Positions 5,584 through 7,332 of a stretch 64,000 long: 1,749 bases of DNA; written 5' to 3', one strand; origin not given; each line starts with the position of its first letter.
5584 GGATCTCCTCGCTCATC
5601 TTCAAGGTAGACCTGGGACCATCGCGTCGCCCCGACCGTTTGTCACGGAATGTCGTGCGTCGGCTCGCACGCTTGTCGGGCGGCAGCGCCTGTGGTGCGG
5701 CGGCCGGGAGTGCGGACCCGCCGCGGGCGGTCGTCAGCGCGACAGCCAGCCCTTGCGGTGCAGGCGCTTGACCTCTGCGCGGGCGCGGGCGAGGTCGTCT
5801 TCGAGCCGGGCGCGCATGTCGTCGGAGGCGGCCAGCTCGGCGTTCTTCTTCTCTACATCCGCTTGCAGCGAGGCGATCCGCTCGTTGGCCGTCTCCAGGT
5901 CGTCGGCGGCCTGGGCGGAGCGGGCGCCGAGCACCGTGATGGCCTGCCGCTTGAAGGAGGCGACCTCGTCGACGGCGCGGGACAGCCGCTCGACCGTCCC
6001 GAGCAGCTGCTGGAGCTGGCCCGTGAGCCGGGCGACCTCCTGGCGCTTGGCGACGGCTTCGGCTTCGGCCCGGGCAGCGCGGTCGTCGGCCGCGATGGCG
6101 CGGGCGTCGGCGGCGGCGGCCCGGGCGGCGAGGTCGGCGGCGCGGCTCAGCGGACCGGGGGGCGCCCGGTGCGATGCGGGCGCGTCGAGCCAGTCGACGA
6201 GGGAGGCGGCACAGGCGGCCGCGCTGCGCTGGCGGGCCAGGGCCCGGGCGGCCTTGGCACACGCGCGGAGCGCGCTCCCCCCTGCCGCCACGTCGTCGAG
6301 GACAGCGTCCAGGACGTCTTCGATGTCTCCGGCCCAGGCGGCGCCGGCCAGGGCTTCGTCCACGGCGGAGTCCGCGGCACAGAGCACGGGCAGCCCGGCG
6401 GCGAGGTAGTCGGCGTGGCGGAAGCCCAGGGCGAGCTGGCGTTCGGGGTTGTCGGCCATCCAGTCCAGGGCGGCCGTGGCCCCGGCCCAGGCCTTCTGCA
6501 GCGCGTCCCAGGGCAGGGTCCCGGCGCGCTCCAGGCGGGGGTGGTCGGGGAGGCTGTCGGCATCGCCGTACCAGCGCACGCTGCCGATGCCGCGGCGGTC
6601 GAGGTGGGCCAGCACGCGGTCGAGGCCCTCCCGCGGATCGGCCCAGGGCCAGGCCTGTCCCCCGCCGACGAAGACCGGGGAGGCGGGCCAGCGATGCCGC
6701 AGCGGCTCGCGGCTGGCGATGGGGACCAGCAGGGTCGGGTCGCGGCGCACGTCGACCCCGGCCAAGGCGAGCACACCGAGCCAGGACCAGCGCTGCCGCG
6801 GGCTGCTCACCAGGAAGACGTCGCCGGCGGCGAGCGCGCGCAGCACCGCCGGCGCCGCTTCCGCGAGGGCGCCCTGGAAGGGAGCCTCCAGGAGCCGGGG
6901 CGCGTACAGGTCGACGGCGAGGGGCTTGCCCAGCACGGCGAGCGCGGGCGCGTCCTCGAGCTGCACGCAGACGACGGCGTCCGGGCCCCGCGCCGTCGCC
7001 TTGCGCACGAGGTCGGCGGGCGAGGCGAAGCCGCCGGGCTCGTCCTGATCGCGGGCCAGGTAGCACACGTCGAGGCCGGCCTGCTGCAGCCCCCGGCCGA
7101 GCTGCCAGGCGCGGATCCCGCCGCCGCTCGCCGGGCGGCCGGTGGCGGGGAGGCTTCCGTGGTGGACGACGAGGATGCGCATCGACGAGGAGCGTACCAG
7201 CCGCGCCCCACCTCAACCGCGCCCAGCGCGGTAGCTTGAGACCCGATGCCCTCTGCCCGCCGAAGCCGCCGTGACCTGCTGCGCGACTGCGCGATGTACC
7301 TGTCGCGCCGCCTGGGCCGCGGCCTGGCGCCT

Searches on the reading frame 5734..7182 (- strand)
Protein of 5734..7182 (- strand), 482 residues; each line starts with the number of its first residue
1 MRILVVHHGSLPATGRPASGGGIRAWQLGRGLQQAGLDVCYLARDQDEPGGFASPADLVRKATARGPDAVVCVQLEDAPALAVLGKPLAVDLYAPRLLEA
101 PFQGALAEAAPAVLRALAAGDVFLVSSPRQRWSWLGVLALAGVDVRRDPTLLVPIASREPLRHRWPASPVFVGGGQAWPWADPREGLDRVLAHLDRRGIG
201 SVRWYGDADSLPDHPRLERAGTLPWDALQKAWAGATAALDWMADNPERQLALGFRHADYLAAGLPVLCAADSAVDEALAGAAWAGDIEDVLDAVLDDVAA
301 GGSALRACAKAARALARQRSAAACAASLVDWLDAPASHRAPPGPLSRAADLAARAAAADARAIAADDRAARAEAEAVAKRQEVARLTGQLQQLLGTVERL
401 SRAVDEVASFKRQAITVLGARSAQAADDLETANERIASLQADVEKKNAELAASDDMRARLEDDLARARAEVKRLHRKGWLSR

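Call 9: search_protein_families(library=pfam, proteins=[window:5734-7182:-], max_evalue=0.001)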
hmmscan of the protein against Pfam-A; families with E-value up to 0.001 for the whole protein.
window:5734-7182:- (482 aa): 0 families
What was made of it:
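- On GT-B glycosyltransferase (neighbour 5734-7182): The window protein has no Pfam hit (call 9).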

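Call 31: search_protein_families(library=pfam, alignment_id=A3, max_evalue=10)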
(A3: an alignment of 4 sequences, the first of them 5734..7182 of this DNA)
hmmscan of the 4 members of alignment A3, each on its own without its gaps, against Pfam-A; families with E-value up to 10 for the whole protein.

A. member 1, window:5734-7182:- (482 aa): 17 families
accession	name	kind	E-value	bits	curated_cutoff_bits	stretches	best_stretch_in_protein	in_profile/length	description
PF13863.11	DUF4200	-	0.012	16.4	29.7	1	359-411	58-110/119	Domain of unknown function (DUF4200)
PF15960.10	DUF4763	-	0.075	12.7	30.1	1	374-415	113-154/236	Domain of unknown function (DUF4763)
PF24918.1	NET2A_C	-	0.081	13.2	27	1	424-452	145-173/180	NET2A, C-terminal domain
PF23203.1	KIF21A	-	0.087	13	28.5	1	375-448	21-90/161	KIF21A-like domain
PF11792.14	Baculo_LEF5_C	-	0.18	11.9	24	1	396-412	19-35/42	Baculoviridae late expression factor 5 C-terminal domain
PF00261.25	Tropomyosin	-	0.23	11.3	38.6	0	351-467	11-137/242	Tropomyosin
PF23246.1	CC_CDK5RAP2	-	0.29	11.7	27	1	447-477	91-121/125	CDK5 regulatory subunit-associated protein 2-like, coiled coil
PF10458.14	Val_tRNA-synt_C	-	0.54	11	25.9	1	454-477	3-26/66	Valyl tRNA synthetase tRNA binding arm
PF12325.13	TMF_TATA_bd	-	0.65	10.6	29.1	1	436-475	14-53/115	TATA element modulatory factor 1 TATA binding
PF00038.26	Filament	-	0.75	9.8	40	1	417-471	200-254/313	Intermediate filament protein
PF13166.12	AAA_13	-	1.1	8.3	36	1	381-474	283-374/713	AAA domain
PF17675.6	APG6_N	-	2.6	8.9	45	1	423-476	37-95/132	Apg6 coiled-coil region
PF08954.16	Trimer_CC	-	3.2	7.9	27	1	368-406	6-44/52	Trimerisation motif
PF13851.11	GAS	-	3.6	7.4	32.3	1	430-477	29-76/200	Growth-arrest specific micro-tubule binding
PF10186.14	ATG14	-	4.5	6.7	33.2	1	392-475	20-103/347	Vacuolar sorting 38 and autophagy-related subunit 14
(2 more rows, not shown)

B. families by the number of members that match (of 4 scanned): 65 families (the first 25 are shown)
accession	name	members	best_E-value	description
PF13863.11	DUF4200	4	0.0043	Domain of unknown function (DUF4200)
PF06818.20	Fez1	3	0.0086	Fez1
PF13439.12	Glyco_transf_4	2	0.0026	Glycosyltransferase Family 4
PF15960.10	DUF4763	2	0.0037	Domain of unknown function (DUF4763)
PF04859.17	DUF641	2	0.0047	Plant protein of unknown function (DUF641)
PF11792.14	Baculo_LEF5_C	2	0.028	Baculoviridae late expression factor 5 C-terminal domain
PF09762.14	CCDC93_CC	2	0.086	CCDC93 coiled-coil domain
PF12325.13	TMF_TATA_bd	2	0.11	TATA element modulatory factor 1 TATA binding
PF00261.25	Tropomyosin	2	0.23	Tropomyosin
PF08647.16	BRE1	2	0.24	BRE1 E3 ubiquitin ligase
PF02403.27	Seryl_tRNA_N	2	0.65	Seryl-tRNA synthetase N-terminal domain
PF13166.12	AAA_13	2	1.1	AAA domain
PF09787.14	Golgin_A5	2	1.7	Golgin subfamily A member 5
PF11559.13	ADIP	2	1.8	Afadin- and alpha -actinin-Binding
PF08614.16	ATG16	2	2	Autophagy protein 16 (ATG16)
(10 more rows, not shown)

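Call 32: search_solved_structures(query=A3, max_evalue=1)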
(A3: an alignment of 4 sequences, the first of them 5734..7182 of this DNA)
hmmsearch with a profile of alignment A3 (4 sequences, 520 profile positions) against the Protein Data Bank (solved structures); distinct sequences matched with E-value up to 1: 22.
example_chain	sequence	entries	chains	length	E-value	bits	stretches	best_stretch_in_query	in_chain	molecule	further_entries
5zer_A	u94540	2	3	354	0.052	15.3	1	259-340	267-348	UDP-glucose:tetrahydrobiopterin glucosyltransferase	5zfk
6gcv_A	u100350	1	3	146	0.054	15.3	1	354-428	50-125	Chemotaxis transducer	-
5ze7_B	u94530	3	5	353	0.054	15.3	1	259-340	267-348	UDP-glucose:tetrahydrobiopterin glucosyltransferase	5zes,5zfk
9hu9_A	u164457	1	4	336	0.064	15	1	265-335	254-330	Glucosyltransferase 3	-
9htx_A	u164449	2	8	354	0.069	14.9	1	265-335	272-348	Glucosyltransferase 3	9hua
28op_U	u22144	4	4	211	0.15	13.8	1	435-492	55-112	Centromere protein U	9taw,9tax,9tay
3qkw_A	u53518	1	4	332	0.18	13.6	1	233-310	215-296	Nucleotide sugar synthetase-like protein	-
3rhz_A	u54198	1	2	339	0.18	13.5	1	233-310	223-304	Nucleotide sugar synthetase-like protein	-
7bjs_A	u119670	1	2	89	0.21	13.3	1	426-497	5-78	Kinesin heavy chain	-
9cuy_c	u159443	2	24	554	0.26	13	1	441-510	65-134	Short tail fiber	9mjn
4jzl_A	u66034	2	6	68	0.28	12.9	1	439-484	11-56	B-cell receptor-associated protein 31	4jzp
8xwx_E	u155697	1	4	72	0.31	12.8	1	439-485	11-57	B-cell receptor-associated protein 31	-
8s1c_A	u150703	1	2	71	0.52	12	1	117-149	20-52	Protein-tyrosine kinase 6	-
2v1y_B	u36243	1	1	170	0.57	11.9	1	377-480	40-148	PHOSPHATIDYLINOSITOL 3-KINASE REGULATORY SUBUNIT ALPHA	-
7wbn_A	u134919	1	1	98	0.59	11.8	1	454-514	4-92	RevCC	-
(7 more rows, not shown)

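Call 57: find_homologous_proteins(query=window:5737-7182:-)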
Query window:5737-7182:- (482 aa): 120 proteins with E <= 0.001 among 8000 candidates.
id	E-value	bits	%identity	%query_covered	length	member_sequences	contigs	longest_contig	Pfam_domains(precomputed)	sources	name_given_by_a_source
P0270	0.0e+0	1021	100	100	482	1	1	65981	-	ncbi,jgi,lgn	-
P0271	5.3e-213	726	74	100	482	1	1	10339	-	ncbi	-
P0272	1.9e-205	701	72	100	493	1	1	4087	-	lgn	-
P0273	2.3e-199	681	71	100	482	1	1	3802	-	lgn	-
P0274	6.0e-197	673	69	100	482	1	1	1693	-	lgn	-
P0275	6.3e-195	667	70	100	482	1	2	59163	-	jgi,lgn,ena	-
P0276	5.5e-178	611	66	98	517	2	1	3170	-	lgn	-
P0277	2.7e-175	602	66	98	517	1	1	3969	-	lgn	-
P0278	7.9e-175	600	65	98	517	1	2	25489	-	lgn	-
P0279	3.3e-168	579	64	98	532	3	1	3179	PF24161.2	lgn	-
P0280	1.1e-156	541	59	98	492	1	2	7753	-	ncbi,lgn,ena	-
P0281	1.3e-155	537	58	100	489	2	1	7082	PF13524.13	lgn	-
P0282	7.2e-154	531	58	99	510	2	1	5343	-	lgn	-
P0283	3.8e-149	516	55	100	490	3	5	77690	-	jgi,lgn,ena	-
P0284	5.9e-149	515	57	100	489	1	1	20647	-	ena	-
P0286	2.2e-147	510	55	100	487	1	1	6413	PF13524.13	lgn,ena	-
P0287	2.8e-145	503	52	100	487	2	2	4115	PF13524.13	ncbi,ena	-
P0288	7.3e-145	502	55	100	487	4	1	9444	PF13524.13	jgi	-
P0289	1.2e-143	498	56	98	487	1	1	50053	PF13524.13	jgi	jgi:hypothetical protein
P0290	7.2e-143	495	56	99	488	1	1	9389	PF13524.13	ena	-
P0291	7.7e-143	495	55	99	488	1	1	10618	PF13524.13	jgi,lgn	jgi:hypothetical protein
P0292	1.7e-142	494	55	100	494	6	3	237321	PF13524.13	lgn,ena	-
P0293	6.4e-142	492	54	99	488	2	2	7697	PF13524.13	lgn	-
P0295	1.8e-141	490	54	100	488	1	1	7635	PF13524.13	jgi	jgi:hypothetical protein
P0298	3.3e-141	490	54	100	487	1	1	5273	PF13524.13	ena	-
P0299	3.0e-140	486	53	99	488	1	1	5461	PF13524.13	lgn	-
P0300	3.1e-140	486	55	100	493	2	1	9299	PF13524.13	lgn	-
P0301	3.5e-140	486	53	99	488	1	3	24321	PF13524.13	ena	-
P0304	1.4e-139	484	54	100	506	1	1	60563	PF13524.13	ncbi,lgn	-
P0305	3.1e-139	483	55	96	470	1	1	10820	PF13524.13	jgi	-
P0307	1.2e-138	481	53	99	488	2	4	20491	PF13524.13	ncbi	-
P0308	1.6e-138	481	54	100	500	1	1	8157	PF13524.13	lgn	-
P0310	2.7e-137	477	53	100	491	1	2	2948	PF13524.13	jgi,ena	-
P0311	4.0e-137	476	52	100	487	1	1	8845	PF13524.13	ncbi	-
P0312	4.8e-137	476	53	96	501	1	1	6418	PF13524.13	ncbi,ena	-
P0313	1.5e-136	474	53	100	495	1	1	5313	PF13524.13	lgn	-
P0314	2.1e-136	474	54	100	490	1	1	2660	PF13524.13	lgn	-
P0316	6.1e-136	472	51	100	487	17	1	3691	PF13524.13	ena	-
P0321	4.7e-135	469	52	100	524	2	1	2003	PF13524.13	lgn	-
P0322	7.0e-135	469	52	100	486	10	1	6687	PF13524.13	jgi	jgi:hypothetical protein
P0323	7.4e-135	469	54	100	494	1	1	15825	PF13524.13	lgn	-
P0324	8.2e-135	469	54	94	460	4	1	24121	PF13524.13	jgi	-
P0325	1.9e-134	467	52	99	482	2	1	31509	PF13524.13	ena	-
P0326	2.8e-134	467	52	99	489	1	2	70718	PF13524.13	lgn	-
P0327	4.2e-134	466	53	100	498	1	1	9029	PF13524.13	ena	-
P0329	1.7e-133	464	51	100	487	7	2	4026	PF13524.13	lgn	-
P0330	1.8e-133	464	51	100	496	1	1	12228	PF13524.13,PF13692.13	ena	-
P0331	7.1e-133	462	52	100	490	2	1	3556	PF13524.13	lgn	-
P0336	1.0e-128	448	55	90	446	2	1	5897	PF13524.13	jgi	jgi:hypothetical protein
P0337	3.3e-128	447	51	100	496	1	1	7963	PF13524.13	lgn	-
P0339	3.5e-127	443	52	94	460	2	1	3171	PF13524.13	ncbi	-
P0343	2.4e-126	441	51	94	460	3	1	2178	PF13524.13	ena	-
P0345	6.7e-125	436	48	94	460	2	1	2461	PF13524.13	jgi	jgi:hypothetical protein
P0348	7.6e-121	422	47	100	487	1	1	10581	PF13524.13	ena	-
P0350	1.9e-120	421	56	59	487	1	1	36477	PF13524.13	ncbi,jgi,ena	-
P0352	2.2e-118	414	51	100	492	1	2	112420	PF13524.13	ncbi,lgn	-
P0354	3.4e-117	410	50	100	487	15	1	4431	PF13524.13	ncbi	-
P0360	1.3e-112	395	49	98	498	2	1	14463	PF13524.13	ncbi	-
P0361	1.3e-111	392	53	80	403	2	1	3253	PF13524.13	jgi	jgi:hypothetical protein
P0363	6.0e-103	363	46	98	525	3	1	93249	PF13524.13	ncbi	-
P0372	2.7e-89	318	46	99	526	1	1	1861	PF13524.13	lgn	-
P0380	5.5e-71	258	49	65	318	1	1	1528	PF13524.13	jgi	jgi:phage shock protein A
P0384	1.7e-63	233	48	61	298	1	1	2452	PF13524.13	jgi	jgi:nucleotide-binding universal stress UspA family protein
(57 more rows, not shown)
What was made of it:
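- On GT-B glycosyltransferase (neighbour 5734-7182): Relatives carry PF13524 or weak GT4/GT1 hits (calls 31, 57).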

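Call 59: search_solved_structures(query=A4, max_evalue=1, show_alignments=1)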
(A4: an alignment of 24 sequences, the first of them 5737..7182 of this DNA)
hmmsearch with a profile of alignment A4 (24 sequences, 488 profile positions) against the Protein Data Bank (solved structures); distinct sequences matched with E-value up to 1: 36.
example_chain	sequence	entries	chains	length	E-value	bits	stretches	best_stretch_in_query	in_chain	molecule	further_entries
5zer_A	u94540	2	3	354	0.0054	18.9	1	261-338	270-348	UDP-glucose:tetrahydrobiopterin glucosyltransferase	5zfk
5ze7_B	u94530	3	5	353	0.0055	18.9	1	261-338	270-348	UDP-glucose:tetrahydrobiopterin glucosyltransferase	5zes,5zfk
6kih_A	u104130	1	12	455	0.0072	18.5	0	117-330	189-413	Tll1590 protein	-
6r2g_A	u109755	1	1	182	0.049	15.7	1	430-486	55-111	Single-chain protein mimetics of the N-terminal heptad-repeat region of gp41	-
4r61_A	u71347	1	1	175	0.062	15.4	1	430-486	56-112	gp41-based construct covNHR3-ABC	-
6uui_X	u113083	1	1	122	0.076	15.1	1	361-475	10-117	Keratin, type I cytoskeletal 10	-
9v0l_A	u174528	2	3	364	0.078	15.1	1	183-340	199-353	tetrahydrobiopterin glucosyltransferases | tetrahydrobiopterin glucosyltransferase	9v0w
7qsg_A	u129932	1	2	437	0.14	14.3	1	262-341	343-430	D-inositol 3-phosphate glycosyltransferase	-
2rd0_B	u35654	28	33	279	0.17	14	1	355-477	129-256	Phosphatidylinositol 3-kinase regulatory subunit alpha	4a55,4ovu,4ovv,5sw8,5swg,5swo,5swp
7tz7_B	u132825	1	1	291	0.18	13.9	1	355-477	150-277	Isoform 3 of Phosphatidylinositol 3-kinase regulatory subunit alpha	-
5dxh_B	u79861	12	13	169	0.19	13.8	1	356-477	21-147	Phosphatidylinositol 3-kinase regulatory subunit alpha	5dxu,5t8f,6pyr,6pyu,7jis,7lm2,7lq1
5vlr_B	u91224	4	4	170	0.19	13.8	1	356-477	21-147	Phosphatidylinositol 3-kinase regulatory subunit alpha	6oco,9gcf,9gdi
5ubt_B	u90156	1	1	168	0.2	13.8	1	356-477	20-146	Phosphatidylinositol 3-kinase regulatory subunit alpha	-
4zop_B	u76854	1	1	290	0.2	13.7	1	355-476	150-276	Phosphatidylinositol 3-kinase regulatory subunit alpha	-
8ts7_B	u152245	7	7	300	0.22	13.6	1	355-477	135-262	Phosphatidylinositol 3-kinase regulatory subunit alpha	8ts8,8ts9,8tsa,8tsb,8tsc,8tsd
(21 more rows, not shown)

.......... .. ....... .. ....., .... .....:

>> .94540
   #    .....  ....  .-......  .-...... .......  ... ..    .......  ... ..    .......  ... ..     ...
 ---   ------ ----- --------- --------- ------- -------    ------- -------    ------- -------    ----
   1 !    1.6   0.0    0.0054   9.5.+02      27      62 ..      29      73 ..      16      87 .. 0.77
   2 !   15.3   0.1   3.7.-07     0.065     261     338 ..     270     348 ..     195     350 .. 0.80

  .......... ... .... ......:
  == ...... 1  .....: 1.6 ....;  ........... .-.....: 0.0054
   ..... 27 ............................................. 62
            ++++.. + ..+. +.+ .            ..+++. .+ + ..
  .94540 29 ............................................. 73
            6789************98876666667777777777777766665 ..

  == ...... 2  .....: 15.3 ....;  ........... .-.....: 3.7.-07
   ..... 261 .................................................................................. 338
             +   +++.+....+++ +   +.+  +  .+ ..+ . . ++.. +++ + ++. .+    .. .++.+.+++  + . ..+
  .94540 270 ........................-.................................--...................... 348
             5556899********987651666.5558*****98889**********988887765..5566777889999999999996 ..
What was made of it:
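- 5734..7182 (-): Divergent neighbour, 482 aa: GT-B-like N-terminal region (~1-340) plus C-terminal coiled coil. Conserved partner of the rSAM gene. Weak GT-B hits in the PDB, E 0.005 (call 59).
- On GT-B glycosyltransferase (neighbour 5734-7182): The family profile against the PDB scores E 0.005 to a UDP-glucose glucosyltransferase (call 59).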
